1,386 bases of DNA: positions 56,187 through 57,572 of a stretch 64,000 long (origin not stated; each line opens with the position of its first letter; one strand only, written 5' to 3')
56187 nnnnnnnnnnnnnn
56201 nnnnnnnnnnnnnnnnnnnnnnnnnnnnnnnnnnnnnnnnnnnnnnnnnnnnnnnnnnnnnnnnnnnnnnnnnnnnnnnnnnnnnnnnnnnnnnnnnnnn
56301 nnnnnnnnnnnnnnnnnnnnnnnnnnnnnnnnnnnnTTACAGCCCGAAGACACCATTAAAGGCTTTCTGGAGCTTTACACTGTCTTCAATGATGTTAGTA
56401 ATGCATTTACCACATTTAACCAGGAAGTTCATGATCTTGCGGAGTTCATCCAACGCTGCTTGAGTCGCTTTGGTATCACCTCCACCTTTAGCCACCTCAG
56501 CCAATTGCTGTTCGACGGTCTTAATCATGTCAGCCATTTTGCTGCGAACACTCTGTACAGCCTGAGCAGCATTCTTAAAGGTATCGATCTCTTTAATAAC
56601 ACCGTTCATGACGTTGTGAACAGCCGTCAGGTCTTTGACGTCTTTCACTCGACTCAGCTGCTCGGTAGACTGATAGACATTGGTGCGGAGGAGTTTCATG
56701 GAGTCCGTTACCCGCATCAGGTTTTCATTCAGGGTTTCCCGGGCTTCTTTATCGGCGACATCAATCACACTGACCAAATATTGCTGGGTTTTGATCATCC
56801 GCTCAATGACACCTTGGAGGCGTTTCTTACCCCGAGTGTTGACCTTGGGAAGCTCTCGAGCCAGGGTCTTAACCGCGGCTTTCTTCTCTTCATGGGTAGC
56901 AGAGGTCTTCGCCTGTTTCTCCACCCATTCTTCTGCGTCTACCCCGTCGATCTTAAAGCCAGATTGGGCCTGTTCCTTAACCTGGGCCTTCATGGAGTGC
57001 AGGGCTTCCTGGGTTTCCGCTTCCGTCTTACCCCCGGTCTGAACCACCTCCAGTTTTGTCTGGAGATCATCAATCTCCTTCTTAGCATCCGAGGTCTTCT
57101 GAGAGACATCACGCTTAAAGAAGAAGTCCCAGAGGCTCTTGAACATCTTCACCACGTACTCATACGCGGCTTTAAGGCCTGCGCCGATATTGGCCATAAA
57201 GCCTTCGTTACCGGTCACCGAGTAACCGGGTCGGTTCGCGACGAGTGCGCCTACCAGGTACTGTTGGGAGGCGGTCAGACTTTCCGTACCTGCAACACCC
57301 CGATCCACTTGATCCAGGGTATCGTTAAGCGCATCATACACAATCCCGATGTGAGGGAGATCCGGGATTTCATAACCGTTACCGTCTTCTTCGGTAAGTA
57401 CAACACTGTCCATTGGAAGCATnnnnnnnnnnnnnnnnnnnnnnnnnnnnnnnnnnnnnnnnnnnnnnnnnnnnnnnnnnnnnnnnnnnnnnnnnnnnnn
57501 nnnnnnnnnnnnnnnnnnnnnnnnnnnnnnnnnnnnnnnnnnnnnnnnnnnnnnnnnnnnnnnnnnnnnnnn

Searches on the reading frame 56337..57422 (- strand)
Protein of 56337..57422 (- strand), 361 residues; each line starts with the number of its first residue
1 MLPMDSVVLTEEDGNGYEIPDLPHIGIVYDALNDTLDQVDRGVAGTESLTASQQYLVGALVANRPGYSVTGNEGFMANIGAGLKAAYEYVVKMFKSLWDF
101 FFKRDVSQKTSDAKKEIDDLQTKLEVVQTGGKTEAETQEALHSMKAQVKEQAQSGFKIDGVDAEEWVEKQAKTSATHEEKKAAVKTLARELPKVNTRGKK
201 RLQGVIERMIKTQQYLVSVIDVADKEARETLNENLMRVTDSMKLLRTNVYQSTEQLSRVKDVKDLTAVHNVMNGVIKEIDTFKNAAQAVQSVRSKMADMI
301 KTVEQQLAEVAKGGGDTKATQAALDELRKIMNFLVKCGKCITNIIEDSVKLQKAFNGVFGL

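Call 11: search_protein_families(library=pfam, proteins=[window:56337-57422:-], max_evalue=1)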
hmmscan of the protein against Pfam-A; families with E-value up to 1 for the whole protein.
window:56337-57422:- (361 aa): 4 families
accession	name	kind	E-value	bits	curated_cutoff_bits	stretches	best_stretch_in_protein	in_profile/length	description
PF18846.6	baeRF_family5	-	0.033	14.8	27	1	156-242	29-113/132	Bacterial archaeo-eukaryotic release factor family 5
PF23658.1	PDZ_CPAF_rel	-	0.14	12.6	27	1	157-196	39-78/120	CPAF-like PDZ domain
PF07743.18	HSCB_C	-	0.64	10.9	22.1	1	278-331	15-64/74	HSCB C-terminal oligomerisation domain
PF24164.1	TMP_N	-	0.81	10.6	27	1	215-269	27-80/82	Tape measure protein N-terminal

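Call 12: search_protein_families(library=phrogs, proteins=[window:56337-57422:-], max_evalue=0.01)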
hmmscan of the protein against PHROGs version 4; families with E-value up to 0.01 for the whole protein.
window:56337-57422:- (361 aa): 5 families
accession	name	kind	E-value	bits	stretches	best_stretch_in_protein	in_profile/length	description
phrog_21850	-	unknown function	7.9e-134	447.5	2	4-293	1-262/365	-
phrog_33197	-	unknown function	1.3e-12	48.6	1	24-113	33-119/308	-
phrog_35992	-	unknown function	2.9e-08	34.7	1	36-116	33-117/305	-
phrog_33940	-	unknown function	3.1e-05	24.3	1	33-331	48-336/368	-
phrog_1834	-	unknown function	0.0064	17.8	0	312-347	17-52/84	-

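Call 26: find_homologous_proteins(query=window:56337-57422:-, max_evalue=0.001)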
Query window:56337-57422:- (361 aa): 32 proteins with E <= 0.001 among 4773 candidates.
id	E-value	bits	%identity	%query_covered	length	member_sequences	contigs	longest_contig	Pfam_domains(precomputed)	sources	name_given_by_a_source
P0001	5.2e-222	754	99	99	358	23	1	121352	-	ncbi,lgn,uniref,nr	ncbi:hypothetical protein [Pseudomonas aeruginosa]|uniref:hypothetical protein n=1 Tax=Pseudomonas a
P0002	1.7e-64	236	40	99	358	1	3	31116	-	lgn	-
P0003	7.6e-55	205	36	99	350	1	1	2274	-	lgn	-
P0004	6.7e-54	201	35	99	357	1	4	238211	-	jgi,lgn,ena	-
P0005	8.5e-51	191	34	99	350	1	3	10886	-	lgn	-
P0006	1.3e-50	191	34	99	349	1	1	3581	-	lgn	-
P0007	6.0e-50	188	33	99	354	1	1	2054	-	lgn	-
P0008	2.3e-47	180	33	99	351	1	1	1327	-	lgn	-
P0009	5.3e-47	179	55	41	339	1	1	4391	-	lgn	-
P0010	6.7e-46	175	33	99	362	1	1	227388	-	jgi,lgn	-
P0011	1.0e-45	175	33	99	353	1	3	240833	-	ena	-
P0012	9.1e-45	171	33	99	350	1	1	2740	-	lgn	-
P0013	5.3e-44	169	34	99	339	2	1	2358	-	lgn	-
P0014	1.2e-43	168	31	99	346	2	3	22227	-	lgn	-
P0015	4.8e-40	156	32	99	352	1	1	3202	-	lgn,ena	-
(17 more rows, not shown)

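Call 68: predict_structure(alignment_id=A3)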
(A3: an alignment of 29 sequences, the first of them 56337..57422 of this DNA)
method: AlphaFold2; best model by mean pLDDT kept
length: 361 residues; sequences in the alignment: 29
mean_pLDDT: 86.6   pTM: 0.84
mean pLDDT of the five models: 86.6, 86.2, 83.9, 83.5, 83.4
residues with pLDDT >= 90: 215; 70-90: 106; 50-70: 33; < 50: 7
segments of 3 or more residues with pLDDT < 50: 1-6
pLDDT, mean of each block of 10 residues (from residue 1): 42 60 90 89 72 85 67 59 82 88 93 97 94 94 91 78 82 82 93 91 95 96 95 92 90 90 89 94 93 90 91 90 94 94 96 96 93
secondary structure, 60 per line:
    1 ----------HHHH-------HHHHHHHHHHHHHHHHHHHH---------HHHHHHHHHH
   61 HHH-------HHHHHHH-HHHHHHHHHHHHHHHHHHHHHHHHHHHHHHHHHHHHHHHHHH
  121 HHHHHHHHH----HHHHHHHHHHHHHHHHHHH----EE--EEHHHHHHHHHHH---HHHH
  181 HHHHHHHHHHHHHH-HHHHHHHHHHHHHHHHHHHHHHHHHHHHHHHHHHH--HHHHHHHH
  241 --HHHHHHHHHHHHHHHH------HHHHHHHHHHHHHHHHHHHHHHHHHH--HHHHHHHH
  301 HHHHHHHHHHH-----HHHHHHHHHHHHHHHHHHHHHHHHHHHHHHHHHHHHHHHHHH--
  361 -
elements in order: H11-14 H22-41 H51-63 H71-77 H79-129 H134-152 H163-173 H177-194 H196-230 H233-240 H243-258 H265-290 H293-311 H317-358

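Call 71: fold_search(model_id=the predicted structure, library=viral)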
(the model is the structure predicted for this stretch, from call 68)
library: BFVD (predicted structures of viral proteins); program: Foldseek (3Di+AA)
matches with E <= 10: 616; with E <= 0.001: 6
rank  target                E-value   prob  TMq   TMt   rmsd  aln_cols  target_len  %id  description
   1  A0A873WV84            9.4e-08  1.00  0.69  0.75   5.0       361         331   19  Uncharacterized protein [Klebsiella phage Miami]
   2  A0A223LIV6            1.2e-07  1.00  0.65  0.67   6.6       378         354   21  Uncharacterized protein [Erwinia phage vB_EamM_Joad]
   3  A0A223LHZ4            3.5e-05  1.00  0.40  0.45   9.7       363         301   18  Uncharacterized protein [Erwinia phage vB_EamM_Joad]
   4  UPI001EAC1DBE         8.4e-05  1.00  0.42  0.43   9.1       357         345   18  (no name look-up for this kind of identifier)
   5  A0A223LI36            2.9e-04  1.00  0.42  0.48  10.8       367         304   14  Uncharacterized protein [Erwinia phage vB_EamM_RisingSun]
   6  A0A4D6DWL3            5.0e-04  1.00  0.34  0.36  11.3       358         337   15  Uncharacterized protein [Edwardsiella phage pEt-SU]
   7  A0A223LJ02            2.1e-03  0.97  0.23  0.22  18.2       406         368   14  Uncharacterized protein [Erwinia phage vB_EamM_Joad]
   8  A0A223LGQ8            6.8e-03  0.99  0.26  0.21  19.4       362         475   15  Uncharacterized protein [Erwinia phage vB_EamM_RisingSun]
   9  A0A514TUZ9            9.5e-03  1.00  0.38  0.43   9.8       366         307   12  Uncharacterized protein [Aeromonas phage PS1]
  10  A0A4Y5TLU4            9.9e-03  1.00  0.40  0.42  10.1       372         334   13  (no name in the UniProt tables at hand)
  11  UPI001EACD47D         1.3e-02  1.00  0.32  0.40  10.0       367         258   12  (no name look-up for this kind of identifier)
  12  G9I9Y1                2.3e-02  1.00  0.33  0.45   9.6       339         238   15  (no name in the UniProt tables at hand)
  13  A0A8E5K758            2.5e-02  0.84  0.23  0.24  14.5       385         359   14  (no name in the UniProt tables at hand)
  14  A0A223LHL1            6.4e-02  0.97  0.32  0.37  24.6       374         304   15  Uncharacterized protein [Erwinia phage vB_EamM_Joad]
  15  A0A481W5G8            7.0e-02  0.66  0.25  0.22  14.0       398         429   12  Virion structural protein [Pseudomonas phage Psa21]
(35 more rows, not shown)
